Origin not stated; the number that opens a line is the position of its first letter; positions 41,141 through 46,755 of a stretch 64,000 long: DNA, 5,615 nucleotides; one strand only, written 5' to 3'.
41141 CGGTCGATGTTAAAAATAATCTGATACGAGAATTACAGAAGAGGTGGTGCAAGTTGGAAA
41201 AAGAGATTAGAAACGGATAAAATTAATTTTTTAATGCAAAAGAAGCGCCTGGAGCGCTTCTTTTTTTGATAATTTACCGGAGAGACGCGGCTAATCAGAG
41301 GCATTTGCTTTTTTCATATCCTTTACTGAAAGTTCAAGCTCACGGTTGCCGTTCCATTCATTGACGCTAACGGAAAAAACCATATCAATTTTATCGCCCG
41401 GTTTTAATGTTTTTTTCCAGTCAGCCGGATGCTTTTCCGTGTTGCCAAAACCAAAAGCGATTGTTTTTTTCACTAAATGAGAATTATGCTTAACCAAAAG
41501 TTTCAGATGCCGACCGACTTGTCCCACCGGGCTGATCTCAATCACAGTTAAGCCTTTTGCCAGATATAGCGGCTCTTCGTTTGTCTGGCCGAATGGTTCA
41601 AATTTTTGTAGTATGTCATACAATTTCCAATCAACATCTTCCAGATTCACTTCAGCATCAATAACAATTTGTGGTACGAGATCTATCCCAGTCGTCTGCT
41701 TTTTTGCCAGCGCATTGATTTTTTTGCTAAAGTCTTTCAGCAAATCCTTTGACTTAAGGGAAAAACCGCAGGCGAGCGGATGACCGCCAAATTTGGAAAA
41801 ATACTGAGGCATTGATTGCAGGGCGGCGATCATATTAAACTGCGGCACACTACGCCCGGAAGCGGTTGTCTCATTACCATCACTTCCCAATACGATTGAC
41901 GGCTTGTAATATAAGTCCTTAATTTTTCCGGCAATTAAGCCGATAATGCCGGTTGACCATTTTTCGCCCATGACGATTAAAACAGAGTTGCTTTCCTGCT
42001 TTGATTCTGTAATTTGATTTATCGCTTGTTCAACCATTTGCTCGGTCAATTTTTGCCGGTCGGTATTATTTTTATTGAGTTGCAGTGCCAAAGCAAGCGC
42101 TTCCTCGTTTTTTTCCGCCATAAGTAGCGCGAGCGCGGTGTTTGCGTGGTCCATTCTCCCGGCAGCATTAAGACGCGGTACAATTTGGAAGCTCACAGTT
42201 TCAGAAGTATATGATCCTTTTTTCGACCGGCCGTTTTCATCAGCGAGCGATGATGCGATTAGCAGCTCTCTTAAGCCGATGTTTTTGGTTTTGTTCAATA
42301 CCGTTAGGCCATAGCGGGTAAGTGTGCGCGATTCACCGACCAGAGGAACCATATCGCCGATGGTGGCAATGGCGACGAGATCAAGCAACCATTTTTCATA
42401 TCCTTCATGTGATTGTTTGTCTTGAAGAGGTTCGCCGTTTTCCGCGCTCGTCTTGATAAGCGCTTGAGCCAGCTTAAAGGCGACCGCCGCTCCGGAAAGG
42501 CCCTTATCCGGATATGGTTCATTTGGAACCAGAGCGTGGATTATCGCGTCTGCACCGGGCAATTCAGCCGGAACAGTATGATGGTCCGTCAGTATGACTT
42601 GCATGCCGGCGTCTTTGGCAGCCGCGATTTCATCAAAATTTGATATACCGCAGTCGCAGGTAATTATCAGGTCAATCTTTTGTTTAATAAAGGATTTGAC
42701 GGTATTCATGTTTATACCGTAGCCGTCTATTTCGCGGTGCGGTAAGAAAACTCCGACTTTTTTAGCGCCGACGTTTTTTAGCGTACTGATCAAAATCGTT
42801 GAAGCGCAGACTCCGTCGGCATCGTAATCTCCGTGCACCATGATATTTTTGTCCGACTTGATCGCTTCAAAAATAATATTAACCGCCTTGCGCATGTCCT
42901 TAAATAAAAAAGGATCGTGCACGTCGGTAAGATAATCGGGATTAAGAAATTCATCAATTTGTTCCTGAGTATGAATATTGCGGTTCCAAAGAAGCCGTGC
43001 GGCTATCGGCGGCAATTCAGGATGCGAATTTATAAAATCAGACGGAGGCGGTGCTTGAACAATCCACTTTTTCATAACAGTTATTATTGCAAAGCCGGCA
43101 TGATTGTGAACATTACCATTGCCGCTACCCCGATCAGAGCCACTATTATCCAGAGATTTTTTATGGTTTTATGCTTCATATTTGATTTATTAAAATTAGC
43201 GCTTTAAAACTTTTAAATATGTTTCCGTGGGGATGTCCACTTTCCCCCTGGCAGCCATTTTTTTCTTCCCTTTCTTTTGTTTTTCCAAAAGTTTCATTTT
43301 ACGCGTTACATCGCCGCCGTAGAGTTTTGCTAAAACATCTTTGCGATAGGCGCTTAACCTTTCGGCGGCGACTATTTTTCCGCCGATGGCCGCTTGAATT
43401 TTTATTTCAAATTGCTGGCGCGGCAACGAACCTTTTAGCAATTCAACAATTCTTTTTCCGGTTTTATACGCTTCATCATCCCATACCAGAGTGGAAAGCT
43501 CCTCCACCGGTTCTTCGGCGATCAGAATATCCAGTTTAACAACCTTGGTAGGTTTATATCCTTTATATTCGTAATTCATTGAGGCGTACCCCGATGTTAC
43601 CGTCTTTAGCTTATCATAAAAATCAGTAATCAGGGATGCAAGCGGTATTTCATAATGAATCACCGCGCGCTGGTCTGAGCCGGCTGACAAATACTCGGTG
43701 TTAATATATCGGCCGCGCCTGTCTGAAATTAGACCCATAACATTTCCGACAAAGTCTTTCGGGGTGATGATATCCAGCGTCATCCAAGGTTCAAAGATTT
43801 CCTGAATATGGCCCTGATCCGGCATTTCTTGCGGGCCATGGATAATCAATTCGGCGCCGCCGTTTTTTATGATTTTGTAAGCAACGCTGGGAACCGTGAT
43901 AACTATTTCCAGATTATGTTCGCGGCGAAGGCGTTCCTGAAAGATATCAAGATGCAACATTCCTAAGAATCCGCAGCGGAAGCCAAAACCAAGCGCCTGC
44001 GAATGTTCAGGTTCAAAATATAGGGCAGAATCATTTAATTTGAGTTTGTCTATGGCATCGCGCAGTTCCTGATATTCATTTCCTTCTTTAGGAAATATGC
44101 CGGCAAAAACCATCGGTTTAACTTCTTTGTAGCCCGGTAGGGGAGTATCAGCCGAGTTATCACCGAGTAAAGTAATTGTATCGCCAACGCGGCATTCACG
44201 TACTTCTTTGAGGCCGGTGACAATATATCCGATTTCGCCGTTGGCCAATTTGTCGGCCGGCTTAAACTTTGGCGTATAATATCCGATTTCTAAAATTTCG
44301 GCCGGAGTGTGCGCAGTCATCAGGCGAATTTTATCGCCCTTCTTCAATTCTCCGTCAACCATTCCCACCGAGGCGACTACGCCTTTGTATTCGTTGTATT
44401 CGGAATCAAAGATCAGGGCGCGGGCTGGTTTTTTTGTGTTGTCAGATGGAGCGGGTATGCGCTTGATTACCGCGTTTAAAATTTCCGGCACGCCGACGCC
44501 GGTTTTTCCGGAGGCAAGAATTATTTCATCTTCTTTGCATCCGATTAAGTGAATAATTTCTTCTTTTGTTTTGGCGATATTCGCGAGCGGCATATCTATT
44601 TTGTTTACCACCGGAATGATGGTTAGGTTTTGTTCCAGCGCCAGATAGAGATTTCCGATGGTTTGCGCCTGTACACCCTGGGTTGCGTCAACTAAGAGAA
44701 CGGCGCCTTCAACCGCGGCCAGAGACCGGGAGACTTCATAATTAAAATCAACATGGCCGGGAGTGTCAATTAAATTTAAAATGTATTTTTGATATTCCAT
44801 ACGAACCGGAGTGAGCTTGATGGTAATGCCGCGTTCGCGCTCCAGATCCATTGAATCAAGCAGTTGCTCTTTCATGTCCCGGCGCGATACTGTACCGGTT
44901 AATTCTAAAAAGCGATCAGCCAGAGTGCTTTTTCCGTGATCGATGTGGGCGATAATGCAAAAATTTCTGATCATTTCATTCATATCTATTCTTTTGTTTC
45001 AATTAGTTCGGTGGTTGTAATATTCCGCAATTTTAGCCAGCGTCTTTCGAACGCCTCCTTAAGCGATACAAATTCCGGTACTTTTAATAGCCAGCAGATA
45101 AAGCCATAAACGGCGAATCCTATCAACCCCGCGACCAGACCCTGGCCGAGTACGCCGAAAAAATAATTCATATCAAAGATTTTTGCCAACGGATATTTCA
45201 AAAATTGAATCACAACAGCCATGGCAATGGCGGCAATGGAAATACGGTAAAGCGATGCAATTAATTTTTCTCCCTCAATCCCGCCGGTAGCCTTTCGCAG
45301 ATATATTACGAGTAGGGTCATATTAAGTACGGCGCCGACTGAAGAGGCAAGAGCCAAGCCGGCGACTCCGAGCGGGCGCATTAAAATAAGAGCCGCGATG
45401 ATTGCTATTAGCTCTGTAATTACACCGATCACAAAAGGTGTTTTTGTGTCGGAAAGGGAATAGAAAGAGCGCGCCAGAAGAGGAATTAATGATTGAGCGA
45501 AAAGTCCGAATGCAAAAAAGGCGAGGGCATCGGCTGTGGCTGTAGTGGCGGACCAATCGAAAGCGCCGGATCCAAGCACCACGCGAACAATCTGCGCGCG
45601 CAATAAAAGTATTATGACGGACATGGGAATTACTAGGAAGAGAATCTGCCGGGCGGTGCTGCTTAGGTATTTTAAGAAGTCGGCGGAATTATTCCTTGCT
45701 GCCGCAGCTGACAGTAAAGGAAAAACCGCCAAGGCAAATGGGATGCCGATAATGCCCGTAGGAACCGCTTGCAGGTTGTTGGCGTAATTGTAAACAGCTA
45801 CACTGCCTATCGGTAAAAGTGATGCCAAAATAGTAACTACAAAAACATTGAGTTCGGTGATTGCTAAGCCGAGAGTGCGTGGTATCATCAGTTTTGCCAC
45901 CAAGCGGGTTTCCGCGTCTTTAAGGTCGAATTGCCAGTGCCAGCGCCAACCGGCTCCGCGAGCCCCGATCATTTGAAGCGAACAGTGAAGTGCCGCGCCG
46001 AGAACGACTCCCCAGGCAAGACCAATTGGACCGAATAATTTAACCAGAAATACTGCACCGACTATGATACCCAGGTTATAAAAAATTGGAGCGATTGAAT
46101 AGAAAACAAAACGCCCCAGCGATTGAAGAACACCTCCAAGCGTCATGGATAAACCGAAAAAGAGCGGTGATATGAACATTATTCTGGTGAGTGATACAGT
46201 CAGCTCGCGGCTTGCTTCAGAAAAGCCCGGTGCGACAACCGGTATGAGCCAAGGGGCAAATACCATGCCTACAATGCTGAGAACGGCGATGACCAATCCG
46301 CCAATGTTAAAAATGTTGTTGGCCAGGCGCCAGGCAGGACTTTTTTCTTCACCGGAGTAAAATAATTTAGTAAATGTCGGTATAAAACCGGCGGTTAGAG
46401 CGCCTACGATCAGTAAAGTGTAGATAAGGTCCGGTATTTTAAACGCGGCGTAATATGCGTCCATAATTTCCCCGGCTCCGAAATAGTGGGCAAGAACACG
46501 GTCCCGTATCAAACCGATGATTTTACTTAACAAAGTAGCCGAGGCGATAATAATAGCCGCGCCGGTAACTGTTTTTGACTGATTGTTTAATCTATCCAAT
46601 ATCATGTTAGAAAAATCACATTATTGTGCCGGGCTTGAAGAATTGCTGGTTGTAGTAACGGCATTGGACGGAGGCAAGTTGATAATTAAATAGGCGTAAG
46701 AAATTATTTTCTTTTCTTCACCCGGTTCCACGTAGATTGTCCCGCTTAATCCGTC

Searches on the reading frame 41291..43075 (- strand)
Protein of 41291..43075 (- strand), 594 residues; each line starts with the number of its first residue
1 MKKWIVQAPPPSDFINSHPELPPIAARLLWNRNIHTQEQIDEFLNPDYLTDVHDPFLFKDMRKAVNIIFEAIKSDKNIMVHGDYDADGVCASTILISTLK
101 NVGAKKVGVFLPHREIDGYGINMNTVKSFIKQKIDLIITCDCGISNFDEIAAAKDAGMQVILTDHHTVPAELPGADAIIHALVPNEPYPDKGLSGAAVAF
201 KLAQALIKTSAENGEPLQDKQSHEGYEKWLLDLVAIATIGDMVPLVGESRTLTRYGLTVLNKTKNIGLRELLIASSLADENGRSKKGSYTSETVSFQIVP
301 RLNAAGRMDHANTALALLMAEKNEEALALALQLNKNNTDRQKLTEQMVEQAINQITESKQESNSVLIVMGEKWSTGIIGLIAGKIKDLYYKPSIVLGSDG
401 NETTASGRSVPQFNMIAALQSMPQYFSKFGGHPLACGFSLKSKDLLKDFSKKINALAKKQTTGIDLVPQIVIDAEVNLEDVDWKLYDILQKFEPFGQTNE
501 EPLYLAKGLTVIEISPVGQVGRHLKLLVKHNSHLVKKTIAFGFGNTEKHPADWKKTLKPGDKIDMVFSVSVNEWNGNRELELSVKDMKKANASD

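Call 8: search_protein_families(library=pfam, proteins=[window:41291-43075:-], max_evalue=0.00001)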
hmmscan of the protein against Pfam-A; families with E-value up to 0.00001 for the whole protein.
window:41291-43075:- (594 aa): 3 families
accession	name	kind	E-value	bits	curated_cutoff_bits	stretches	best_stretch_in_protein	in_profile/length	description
PF17768.7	RecJ_OB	-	3e-26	92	27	1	472-586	1-107/107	RecJ OB domain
PF01368.27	DHH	-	4.2e-24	85.6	28.1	1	77-238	1-125/125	DHH family, N-terminal domain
PF02272.25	DHHA1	-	3.1e-12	47.3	25.9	1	364-458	3-101/102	DHHA1 domain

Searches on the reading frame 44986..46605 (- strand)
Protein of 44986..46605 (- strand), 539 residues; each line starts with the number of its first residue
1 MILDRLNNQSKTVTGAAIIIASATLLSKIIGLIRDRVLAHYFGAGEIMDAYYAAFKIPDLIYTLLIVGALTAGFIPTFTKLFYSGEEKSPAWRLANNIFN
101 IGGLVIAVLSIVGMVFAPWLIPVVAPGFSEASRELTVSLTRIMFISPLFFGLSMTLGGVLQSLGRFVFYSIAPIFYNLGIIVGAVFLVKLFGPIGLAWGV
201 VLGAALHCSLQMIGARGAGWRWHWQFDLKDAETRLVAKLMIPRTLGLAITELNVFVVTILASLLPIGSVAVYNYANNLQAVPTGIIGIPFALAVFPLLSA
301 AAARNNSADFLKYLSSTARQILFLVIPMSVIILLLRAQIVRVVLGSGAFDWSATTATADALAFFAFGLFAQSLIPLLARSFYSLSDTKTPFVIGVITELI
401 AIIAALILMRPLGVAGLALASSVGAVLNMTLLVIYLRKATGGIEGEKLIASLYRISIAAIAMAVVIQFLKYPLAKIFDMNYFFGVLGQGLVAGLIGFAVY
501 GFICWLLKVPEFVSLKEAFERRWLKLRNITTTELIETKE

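Call 8: search_protein_families(library=pfam, proteins=[window:44986-46605:-], max_evalue=0.00001)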
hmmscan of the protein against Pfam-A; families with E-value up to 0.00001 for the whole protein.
window:44986-46605:- (539 aa): 2 families
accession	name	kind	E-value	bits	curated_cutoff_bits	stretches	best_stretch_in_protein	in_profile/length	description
PF03023.19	MurJ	-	9.7e-97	324.8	27.4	1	38-472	1-435/451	Lipid II flippase MurJ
PF01554.23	MatE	-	4.6e-06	26.8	24.9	1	254-405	13-159/161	MatE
